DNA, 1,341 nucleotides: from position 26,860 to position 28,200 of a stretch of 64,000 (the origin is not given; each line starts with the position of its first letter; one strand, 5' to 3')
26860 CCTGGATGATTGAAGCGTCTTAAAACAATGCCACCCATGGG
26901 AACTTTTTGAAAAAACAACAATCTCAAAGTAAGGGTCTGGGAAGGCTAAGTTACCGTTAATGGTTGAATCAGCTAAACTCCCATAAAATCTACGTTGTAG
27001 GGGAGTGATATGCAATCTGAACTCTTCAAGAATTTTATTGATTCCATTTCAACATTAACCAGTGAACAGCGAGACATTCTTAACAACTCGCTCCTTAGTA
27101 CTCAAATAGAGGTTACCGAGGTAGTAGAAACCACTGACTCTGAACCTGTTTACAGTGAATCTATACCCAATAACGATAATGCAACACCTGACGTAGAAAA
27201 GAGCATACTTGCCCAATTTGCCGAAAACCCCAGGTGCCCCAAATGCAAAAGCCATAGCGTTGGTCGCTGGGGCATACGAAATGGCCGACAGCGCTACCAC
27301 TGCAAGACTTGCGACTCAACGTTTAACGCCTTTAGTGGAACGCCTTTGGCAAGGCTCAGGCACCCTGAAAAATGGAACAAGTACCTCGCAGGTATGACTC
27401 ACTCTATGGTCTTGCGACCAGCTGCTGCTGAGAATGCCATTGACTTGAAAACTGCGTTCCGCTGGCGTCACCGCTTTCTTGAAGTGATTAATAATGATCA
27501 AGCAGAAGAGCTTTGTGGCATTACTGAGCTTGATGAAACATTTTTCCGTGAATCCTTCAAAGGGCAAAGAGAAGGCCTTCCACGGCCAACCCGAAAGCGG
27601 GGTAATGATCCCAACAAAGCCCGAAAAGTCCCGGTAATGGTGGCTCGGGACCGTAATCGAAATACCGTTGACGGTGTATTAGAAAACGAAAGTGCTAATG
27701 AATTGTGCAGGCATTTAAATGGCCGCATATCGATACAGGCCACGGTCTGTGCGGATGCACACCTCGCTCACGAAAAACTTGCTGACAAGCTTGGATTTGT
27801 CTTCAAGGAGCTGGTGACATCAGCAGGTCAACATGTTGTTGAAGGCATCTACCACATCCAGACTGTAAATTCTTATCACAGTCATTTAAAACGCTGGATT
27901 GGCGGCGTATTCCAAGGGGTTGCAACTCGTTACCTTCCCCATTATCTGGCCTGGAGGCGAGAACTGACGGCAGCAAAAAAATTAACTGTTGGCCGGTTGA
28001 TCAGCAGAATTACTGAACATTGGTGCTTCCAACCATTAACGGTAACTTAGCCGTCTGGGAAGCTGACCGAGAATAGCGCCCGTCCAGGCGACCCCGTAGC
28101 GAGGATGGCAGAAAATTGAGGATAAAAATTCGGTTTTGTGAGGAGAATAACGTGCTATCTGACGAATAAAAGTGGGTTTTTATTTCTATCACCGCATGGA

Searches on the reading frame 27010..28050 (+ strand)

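Call 48: search_protein_families(library=pfam, proteins=[window:27010-28050:+], max_evalue=0.001)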
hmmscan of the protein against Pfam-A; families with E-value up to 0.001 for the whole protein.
window:27010-28050:+ (346 aa): 1 family
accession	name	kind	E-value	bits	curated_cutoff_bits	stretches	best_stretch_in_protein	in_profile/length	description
PF12762.13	DDE_Tnp_IS1595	-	3e-17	63.5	27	1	168-314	2-146/153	ISXO2-like transposase domain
